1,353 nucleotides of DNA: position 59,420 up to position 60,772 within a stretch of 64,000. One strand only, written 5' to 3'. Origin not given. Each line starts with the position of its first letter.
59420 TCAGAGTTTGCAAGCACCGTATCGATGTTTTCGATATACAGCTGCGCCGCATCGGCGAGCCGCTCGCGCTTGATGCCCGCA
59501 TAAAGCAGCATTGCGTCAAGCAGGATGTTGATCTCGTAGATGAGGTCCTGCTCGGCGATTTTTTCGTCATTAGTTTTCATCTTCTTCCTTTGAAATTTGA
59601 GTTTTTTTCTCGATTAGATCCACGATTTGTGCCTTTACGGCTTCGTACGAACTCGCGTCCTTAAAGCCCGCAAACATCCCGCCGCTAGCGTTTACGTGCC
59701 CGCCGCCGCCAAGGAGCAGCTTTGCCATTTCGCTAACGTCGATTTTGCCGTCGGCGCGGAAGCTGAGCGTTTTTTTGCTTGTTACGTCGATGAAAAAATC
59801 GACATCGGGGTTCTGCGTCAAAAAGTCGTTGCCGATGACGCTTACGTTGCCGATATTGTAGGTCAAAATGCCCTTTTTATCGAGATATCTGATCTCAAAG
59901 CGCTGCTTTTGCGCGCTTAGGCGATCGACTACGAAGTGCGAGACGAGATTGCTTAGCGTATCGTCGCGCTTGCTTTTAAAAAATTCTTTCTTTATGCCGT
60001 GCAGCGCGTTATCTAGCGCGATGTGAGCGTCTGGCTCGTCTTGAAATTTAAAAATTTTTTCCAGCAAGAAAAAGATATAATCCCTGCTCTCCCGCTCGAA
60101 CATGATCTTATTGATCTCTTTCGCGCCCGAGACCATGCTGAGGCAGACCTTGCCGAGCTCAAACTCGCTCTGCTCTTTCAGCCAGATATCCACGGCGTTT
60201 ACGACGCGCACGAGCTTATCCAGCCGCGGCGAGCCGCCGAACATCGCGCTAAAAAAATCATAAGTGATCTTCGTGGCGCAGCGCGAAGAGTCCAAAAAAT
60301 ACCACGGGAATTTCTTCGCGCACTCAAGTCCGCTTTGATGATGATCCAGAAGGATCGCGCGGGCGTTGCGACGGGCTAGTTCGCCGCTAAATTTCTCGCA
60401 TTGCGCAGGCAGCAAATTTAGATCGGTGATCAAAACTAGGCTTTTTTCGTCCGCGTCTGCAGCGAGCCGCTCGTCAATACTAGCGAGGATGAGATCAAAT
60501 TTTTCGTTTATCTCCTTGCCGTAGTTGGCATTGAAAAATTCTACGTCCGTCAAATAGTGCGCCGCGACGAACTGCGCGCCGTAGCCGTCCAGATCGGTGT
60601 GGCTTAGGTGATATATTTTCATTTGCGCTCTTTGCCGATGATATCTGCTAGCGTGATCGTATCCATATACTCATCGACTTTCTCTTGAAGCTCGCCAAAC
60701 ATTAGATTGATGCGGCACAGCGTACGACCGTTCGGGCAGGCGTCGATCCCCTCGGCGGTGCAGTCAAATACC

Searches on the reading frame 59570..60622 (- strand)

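Call 64: search_protein_families(library=pfam, proteins=[window:59570-60622:-], max_evalue=0.00001)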
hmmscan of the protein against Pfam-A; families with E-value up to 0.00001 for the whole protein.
window:59570-60622:- (350 aa): 1 family
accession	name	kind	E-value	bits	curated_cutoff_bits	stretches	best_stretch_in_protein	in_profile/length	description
PF01368.27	DHH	-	2.8e-06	28.1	28.1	1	2-125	1-103/125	DHH family, N-terminal domain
